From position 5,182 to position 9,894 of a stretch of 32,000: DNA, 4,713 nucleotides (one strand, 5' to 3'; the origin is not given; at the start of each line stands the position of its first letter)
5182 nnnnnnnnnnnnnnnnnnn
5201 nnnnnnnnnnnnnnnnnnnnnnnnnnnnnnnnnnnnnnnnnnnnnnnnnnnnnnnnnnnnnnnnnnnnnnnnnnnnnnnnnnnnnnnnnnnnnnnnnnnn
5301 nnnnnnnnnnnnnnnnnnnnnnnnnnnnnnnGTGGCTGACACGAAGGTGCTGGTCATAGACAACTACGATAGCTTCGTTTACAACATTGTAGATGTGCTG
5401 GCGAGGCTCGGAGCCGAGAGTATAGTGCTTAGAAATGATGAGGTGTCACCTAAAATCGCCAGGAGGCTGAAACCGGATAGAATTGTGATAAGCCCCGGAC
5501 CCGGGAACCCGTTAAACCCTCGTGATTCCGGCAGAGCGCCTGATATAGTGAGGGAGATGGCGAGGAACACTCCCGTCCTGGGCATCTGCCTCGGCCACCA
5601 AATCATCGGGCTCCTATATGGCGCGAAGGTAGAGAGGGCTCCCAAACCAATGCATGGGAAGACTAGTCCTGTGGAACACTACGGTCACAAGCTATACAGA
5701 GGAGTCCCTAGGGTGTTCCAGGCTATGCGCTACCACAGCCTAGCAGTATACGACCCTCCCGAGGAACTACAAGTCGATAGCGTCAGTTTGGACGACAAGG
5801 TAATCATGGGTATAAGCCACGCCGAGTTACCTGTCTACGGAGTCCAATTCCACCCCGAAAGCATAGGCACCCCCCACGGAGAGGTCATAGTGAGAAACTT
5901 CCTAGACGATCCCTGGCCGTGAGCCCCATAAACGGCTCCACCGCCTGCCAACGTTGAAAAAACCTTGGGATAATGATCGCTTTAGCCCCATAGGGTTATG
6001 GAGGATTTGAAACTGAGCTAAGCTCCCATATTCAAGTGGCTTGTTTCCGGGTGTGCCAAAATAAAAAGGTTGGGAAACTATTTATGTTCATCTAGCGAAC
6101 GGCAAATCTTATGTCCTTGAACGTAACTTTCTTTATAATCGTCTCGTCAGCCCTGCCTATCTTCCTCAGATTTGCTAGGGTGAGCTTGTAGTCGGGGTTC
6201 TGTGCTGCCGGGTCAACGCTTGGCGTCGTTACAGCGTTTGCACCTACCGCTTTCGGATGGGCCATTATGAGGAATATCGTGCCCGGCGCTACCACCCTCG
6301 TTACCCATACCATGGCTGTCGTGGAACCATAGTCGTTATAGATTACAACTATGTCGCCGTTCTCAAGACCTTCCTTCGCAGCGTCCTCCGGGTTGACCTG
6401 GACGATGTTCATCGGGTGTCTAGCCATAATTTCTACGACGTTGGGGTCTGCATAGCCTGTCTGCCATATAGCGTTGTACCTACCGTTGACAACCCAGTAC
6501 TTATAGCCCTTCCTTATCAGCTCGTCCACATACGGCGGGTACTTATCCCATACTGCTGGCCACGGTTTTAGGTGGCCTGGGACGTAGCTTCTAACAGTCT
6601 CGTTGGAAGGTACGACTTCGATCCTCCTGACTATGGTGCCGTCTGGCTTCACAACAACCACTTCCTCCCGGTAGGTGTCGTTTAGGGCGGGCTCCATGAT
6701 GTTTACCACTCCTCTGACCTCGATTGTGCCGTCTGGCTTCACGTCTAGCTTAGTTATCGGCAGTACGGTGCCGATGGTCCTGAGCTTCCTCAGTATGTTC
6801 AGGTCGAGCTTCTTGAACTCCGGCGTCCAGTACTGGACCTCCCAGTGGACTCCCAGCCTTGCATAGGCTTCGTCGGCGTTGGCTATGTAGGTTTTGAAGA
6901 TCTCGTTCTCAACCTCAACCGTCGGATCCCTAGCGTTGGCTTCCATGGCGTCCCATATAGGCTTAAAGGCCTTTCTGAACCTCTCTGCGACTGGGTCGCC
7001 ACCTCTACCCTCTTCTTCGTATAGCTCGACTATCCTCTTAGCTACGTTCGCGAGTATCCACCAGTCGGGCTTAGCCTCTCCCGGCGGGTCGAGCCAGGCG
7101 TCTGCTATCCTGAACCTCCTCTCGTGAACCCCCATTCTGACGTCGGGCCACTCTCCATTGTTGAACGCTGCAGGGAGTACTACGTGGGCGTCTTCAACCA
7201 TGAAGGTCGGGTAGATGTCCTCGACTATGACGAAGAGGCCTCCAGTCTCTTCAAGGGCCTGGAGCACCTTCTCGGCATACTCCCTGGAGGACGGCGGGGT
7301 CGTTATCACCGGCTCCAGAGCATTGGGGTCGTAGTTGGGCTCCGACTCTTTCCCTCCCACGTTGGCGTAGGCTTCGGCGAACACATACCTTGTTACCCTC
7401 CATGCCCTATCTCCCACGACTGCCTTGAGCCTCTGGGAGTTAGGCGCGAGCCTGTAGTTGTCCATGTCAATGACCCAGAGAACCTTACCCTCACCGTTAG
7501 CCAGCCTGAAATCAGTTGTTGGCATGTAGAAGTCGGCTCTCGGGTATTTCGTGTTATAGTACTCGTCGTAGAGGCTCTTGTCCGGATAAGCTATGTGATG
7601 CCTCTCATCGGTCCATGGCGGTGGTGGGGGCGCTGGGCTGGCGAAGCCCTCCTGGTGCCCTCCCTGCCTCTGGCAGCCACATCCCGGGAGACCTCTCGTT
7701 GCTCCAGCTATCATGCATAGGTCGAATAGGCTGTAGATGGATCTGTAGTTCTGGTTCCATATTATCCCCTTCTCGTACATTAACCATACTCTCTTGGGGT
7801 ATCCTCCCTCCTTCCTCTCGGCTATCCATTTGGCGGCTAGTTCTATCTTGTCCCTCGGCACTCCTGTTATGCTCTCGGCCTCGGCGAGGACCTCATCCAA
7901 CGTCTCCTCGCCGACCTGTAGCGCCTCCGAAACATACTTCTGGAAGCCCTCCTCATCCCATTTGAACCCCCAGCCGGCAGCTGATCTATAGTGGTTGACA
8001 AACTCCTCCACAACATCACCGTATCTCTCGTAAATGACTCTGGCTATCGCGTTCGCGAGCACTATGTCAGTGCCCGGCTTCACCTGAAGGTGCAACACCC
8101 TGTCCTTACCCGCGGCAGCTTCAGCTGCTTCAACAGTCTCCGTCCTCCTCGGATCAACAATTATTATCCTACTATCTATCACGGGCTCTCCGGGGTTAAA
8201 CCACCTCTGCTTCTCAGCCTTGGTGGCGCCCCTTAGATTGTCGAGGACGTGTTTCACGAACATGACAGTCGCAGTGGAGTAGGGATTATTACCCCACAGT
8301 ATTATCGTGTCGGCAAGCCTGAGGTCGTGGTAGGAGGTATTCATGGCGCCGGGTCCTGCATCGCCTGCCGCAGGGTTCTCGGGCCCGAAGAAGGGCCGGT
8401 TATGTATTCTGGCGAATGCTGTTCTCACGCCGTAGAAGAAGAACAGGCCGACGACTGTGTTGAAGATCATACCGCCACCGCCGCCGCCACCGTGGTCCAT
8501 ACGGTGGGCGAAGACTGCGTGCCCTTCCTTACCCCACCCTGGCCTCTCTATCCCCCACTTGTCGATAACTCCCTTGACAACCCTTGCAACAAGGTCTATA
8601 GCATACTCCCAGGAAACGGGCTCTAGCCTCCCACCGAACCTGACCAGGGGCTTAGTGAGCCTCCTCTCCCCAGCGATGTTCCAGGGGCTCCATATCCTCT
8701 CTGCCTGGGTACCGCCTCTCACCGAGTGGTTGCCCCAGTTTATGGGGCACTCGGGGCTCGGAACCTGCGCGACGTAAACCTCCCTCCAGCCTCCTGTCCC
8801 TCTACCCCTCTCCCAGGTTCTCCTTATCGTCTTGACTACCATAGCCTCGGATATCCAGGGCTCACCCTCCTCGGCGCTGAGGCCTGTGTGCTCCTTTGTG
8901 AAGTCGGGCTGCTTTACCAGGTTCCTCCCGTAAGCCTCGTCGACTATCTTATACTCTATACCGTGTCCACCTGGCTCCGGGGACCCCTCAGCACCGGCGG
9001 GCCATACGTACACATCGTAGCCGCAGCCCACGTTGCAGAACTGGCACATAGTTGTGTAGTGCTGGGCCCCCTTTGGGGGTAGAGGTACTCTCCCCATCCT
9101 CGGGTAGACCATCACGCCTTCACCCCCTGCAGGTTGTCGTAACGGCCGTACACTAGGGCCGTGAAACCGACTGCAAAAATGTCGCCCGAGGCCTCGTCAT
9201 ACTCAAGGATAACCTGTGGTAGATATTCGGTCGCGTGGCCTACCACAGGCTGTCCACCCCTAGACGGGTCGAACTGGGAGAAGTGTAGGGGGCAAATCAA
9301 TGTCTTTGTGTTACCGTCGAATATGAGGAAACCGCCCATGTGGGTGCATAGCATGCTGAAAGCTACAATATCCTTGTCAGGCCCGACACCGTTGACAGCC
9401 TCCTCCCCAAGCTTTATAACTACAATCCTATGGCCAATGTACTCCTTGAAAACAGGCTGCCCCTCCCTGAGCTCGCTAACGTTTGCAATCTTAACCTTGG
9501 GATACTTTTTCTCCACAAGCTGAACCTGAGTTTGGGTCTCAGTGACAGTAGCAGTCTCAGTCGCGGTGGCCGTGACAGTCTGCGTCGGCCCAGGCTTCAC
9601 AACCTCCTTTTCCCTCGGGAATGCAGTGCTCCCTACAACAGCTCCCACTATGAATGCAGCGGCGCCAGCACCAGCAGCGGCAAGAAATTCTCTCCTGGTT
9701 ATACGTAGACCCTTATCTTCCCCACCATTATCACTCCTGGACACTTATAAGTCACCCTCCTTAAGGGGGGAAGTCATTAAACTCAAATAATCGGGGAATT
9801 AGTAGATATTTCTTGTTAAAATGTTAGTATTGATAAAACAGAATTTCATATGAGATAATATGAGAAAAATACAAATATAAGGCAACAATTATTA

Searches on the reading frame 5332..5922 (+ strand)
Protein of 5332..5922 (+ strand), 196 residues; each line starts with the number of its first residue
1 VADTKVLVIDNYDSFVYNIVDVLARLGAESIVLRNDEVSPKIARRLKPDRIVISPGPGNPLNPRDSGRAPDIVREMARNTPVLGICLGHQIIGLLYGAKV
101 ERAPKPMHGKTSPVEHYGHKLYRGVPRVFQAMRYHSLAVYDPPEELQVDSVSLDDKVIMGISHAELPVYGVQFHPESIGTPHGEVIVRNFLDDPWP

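Call 62: search_protein_families(library=pfam, proteins=[window:5332-5922:+], max_evalue=0.0001)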
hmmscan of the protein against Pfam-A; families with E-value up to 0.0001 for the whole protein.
window:5332-5922:+ (196 aa): 2 families
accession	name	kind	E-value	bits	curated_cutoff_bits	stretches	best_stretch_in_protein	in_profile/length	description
PF00117.34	GATase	-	8.9e-58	195.5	22.8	1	7-191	1-187/190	Glutamine amidotransferase class-I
PF07722.19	Peptidase_C26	-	2.8e-11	44.1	20.5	1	62-176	88-219/219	Peptidase C26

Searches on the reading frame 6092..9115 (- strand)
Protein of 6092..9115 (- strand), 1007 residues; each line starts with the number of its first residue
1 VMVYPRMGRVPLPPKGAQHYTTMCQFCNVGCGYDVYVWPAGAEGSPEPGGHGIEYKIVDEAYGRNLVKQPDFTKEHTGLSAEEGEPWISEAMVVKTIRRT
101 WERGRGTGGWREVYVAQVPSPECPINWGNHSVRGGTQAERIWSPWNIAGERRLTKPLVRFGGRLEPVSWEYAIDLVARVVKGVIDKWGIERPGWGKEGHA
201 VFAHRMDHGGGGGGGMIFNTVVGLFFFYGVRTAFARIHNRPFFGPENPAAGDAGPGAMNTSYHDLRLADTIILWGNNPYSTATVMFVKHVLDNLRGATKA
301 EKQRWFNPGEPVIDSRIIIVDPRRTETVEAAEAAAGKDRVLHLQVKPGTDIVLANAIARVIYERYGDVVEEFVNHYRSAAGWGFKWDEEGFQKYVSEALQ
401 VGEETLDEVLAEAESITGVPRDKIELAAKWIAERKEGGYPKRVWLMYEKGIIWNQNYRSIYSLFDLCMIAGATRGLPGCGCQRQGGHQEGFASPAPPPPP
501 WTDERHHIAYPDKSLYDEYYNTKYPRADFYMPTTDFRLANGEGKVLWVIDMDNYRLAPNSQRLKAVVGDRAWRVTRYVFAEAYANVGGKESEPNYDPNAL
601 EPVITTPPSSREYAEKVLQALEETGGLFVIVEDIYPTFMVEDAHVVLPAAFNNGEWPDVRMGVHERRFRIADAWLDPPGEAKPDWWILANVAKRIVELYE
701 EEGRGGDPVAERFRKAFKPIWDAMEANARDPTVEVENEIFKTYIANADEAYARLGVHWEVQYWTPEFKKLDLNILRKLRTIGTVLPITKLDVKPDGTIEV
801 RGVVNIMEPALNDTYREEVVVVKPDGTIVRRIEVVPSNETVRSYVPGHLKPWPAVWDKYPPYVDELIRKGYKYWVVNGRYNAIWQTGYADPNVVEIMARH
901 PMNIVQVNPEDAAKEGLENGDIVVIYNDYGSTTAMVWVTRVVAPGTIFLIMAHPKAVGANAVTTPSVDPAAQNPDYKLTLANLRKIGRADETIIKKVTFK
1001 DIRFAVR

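Call 3: search_protein_families(library=pfam, proteins=[window:6092-9115:-], max_evalue=0.01)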
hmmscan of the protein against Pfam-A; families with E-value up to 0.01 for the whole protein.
window:6092-9115:- (1007 aa): 4 families
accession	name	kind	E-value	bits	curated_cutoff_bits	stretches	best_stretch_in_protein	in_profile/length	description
PF01568.27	Molydop_binding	-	6.2e-26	91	26.8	1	874-979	2-109/110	Molydopterin dinucleotide binding domain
PF00384.28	Molybdopterin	-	1.2e-21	77.6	24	3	254-363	94-176/353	Molybdopterin oxidoreductase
PF18465.7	Rieske_3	-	1.1e-12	48.5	25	1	24-144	1-92/96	Rieske 3Fe-4S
PF02359.24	CDC48_N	-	0.0061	17.2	35.1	0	902-940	14-51/85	Cell division protein 48 (CDC48), N-terminal domain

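Call 6: search_protein_families(library=ncbifam, proteins=[window:6092-9115:-], max_evalue=0.01)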
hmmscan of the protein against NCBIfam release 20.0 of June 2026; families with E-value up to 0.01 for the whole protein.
window:6092-9115:- (1007 aa): 23 families
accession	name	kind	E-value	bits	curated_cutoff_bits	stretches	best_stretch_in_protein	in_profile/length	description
TIGR02693.1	arsenite_ox_L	equivalog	8.6e-175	583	359.05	3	9-583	1-488/806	arsenate reductase (azurin) large subunit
TIGR01591.1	Fdh-alpha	equivalog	1e-43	149.4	666.25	4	253-486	141-323/672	formate dehydrogenase subunit alpha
NF047855.1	AssmNtatRedNasC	equivalog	1e-23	83.5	1100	2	866-983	589-706/708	assimilatory nitrate reductase catalytic subunit NasC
NF041323.1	Nitr_red_NasA_Halo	equivalog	1.2e-22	80.3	1000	3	256-376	141-235/673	assimilatory nitrate reductase NasA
NF010055.0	PRK13532.1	equivalog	1.8e-19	69.5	904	2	866-982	709-826/830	nitrate reductase catalytic subunit NapA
TIGR02166.1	dmsA_ynfE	subfamily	3.6e-19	68.3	777.7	2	146-435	98-358/794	DMSO/selenate family reductase complex A subunit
TIGR01706.1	NAPA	equivalog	3.2e-18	65.5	930.55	2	866-980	709-824/830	periplasmic nitrate reductase subunit alpha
TIGR00509.1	bisC_fam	subfamily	6.3e-18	64.4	1017.55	2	903-949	657-703/772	molybdopterin guanine dinucleotide-containing S/N-oxide reductase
TIGR01553.1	formate-DH-alph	equivalog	3.9e-16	58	814.2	1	121-395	81-325/1009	formate dehydrogenase-N subunit alpha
NF041885.1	selenate_YnfE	exception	6.4e-15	54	1675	2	314-435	251-365/805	selenate/tellurate reductase subunit YnfE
NF011566.1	PRK14990.1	exception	7.4e-14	50.7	1600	2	152-435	119-378/814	dimethylsulfoxide reductase subunit A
TIGR03479.1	DMSO_red_II_alp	subfamily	4e-11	41.7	984.75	2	643-727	592-676/913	molybdopterin-dependent oxidoreductase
NF041884.1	selenate_YnfF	exception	8.2e-11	40.5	1650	2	126-435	81-358/798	selenate/tellurate reductase subunit YnfF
NF011682.0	PRK15102.1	equivalog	1.6e-09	36.4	909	2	905-947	715-757/829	trimethylamine-N-oxide reductase TorA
NF012032.0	PRK15488.1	equivalog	7.2e-08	30.9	694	1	868-954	633-717/759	thiosulfate reductase PhsA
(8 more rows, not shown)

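Call 78: find_related_loci(query=window:6092-9115:-, collection=metagenome_contigs, flank=6000)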
Query window:6092-9115:- (1007 aa) in metagenome_contigs; peptide patterns used: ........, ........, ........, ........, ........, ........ (x = any residue, [..] = any of these).
16 stretches matched a pattern, but none encodes a relative of the query by tblastn (E <= 1e-3).
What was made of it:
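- Tried and rejected: A metagenome scan with AioA, meant to test synteny from the aio side, found nothing (call 78).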

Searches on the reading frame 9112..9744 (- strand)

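Call 3: search_protein_families(library=pfam, proteins=[window:9112-9744:-], max_evalue=0.01)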
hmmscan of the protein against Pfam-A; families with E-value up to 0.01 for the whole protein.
window:9112-9744:- (210 aa): 1 family
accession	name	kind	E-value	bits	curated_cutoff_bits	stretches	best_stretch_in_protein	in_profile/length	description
PF00355.32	Rieske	-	3.2e-13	49.8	20.3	1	84-167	3-76/88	Rieske [2Fe-2S] domain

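Call 6: search_protein_families(library=ncbifam, proteins=[window:9112-9744:-], max_evalue=0.01)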
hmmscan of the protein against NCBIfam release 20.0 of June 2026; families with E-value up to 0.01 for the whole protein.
window:9112-9744:- (210 aa): 7 families
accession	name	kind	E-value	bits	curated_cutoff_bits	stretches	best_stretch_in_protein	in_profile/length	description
TIGR02694.1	arsenite_ox_S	equivalog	2.8e-41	140.4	95.65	1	80-204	3-128/129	arsenate reductase (azurin) small subunit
NF050121.1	bc1_QcrA_actin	exception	7.5e-15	55.3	275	1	15-184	121-299/319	cytochrome bc1 complex Rieske iron-sulfur subunit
TIGR03171.1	soxL2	equivalog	2.1e-10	40.1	582.1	1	149-195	233-279/321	Rieske iron-sulfur protein SoxL2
NF010001.0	PRK13474.1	subfamily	0.00054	19.3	154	1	129-172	103-144/178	cytochrome b6-f complex iron-sulfur subunit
NF045928.1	Cytb6fFeSPetC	equivalog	0.00084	18.7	250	1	128-172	103-145/179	cytochrome b6-f complex iron-sulfur subunit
TIGR01409.1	TAT_signal_seq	domain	0.0014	18.9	16.7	1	15-41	1-27/29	twin-arginine translocation signal domain-containing protein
TIGR01416.1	Rieske_proteo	equivalog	0.0051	16.8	97.4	0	16-161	2-147/176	ubiquinol-cytochrome c reductase iron-sulfur subunit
